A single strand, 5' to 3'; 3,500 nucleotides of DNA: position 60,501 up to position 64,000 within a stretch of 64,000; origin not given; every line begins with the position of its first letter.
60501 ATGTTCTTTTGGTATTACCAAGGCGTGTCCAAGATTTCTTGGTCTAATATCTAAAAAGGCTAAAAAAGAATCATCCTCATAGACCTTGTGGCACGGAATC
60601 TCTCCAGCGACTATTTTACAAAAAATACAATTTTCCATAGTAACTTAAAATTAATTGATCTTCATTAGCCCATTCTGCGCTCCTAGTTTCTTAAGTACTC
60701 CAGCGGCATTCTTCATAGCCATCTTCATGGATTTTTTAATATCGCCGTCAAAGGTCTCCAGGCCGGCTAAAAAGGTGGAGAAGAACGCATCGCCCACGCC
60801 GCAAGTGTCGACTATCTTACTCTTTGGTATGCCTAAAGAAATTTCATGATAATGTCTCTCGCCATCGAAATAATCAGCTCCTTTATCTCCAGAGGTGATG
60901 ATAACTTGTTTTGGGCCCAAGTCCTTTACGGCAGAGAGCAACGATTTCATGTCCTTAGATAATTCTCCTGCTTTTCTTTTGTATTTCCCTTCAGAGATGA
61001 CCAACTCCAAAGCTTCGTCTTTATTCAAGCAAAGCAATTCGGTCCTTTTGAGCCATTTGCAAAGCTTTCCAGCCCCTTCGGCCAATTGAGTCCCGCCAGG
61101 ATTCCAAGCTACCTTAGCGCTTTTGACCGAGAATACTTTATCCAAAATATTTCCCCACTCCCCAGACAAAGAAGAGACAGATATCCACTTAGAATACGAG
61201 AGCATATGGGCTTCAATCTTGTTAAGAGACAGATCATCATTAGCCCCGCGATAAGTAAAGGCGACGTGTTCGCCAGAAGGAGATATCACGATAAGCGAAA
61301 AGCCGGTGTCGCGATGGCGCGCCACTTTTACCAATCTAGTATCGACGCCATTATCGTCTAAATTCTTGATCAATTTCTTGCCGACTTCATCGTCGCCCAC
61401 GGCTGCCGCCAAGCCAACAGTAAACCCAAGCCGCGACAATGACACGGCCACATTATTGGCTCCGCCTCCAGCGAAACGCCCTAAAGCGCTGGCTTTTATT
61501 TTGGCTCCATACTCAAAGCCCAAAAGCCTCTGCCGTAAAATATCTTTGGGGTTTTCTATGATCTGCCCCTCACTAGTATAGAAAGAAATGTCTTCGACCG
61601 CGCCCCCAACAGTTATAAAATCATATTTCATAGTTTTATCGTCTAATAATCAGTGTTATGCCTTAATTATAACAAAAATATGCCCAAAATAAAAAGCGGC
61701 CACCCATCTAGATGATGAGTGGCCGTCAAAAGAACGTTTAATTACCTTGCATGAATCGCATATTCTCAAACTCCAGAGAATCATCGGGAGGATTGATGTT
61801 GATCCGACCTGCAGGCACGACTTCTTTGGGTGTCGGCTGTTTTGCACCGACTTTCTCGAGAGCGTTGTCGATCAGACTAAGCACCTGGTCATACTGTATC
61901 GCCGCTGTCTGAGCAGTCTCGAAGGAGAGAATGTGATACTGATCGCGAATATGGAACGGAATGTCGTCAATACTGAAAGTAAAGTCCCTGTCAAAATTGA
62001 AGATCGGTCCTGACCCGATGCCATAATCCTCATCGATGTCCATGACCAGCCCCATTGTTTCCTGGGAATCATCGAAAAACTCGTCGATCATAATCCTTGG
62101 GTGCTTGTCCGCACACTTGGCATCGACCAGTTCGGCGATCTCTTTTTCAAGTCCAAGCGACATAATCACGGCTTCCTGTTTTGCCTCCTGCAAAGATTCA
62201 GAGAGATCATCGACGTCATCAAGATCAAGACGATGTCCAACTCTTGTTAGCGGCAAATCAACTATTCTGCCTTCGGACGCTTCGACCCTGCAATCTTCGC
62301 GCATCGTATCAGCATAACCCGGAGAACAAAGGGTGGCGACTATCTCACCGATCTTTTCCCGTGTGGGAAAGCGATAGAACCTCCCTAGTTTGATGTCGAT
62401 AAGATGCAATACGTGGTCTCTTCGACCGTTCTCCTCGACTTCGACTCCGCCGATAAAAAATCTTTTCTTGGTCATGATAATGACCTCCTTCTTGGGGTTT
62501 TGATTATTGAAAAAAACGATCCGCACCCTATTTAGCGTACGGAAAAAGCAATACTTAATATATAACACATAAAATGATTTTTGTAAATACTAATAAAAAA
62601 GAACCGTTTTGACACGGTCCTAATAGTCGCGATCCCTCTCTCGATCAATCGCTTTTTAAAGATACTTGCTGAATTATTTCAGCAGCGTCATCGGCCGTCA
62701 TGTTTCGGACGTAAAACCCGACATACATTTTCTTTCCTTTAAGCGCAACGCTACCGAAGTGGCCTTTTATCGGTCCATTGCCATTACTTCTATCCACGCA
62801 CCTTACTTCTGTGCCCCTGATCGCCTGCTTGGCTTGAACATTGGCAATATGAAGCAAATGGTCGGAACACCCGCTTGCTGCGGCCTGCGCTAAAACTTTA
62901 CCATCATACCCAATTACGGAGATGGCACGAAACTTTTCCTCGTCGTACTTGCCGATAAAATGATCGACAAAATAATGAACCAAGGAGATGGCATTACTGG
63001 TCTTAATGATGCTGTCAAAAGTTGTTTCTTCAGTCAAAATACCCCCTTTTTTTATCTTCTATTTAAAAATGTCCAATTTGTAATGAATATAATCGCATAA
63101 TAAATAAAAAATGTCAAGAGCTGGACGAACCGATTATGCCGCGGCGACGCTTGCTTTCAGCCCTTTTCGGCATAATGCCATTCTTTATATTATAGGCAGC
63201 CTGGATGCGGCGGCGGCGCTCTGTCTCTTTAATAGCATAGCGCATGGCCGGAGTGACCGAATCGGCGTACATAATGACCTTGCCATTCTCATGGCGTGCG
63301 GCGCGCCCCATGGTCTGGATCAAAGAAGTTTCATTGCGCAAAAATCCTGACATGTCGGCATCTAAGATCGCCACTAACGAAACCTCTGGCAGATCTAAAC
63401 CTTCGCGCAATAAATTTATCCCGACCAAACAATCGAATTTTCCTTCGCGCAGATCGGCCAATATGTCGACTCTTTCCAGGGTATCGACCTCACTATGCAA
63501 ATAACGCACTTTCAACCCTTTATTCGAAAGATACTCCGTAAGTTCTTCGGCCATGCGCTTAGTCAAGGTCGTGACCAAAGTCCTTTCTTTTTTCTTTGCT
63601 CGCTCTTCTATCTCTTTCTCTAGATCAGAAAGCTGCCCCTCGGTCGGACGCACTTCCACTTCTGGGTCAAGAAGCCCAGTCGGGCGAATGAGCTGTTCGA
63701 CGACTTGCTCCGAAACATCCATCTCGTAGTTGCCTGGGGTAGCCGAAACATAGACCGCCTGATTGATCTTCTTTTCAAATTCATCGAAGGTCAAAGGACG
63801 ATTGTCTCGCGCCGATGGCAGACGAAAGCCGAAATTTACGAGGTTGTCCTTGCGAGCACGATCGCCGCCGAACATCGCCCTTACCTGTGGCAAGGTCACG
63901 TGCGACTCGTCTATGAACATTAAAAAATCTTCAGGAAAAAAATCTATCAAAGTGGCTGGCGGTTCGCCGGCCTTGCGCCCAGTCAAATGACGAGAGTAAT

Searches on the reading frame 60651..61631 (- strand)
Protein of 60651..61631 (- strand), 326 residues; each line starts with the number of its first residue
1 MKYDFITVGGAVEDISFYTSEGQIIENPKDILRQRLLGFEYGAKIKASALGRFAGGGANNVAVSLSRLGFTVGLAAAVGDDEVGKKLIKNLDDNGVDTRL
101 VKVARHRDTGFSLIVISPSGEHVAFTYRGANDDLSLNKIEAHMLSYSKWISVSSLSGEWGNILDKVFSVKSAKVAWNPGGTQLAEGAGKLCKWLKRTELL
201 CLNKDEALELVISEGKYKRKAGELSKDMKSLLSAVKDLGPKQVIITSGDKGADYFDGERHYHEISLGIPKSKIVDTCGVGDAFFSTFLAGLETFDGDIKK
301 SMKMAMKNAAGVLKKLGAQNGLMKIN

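Call 6: search_protein_families(library=pfam, proteins=[window:60651-61631:-], max_evalue=0.001)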
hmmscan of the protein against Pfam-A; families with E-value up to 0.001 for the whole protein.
window:60651-61631:- (326 aa): 1 family
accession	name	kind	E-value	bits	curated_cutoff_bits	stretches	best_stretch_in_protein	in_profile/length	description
PF00294.29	PfkB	-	6.4e-43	147.6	25.8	1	41-322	19-299/302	pfkB family carbohydrate kinase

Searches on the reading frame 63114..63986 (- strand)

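Call 19: search_protein_families(library=pfam, proteins=[window:63114-63986:-], max_evalue=0.001)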
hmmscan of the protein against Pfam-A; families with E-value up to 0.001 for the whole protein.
window:63114-63986:- (290 aa): 3 families
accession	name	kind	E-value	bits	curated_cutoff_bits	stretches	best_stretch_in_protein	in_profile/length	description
PF00271.37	Helicase_C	-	1.8e-22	80.1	23.5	1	119-232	3-109/110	Helicase conserved C-terminal domain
PF12344.14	UvrB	-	4.1e-16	59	27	1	239-276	1-38/43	Ultra-violet resistance protein B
PF13307.12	Helicase_C_2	-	0.00033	21.2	25.3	0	131-205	7-86/170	Helicase C-terminal domain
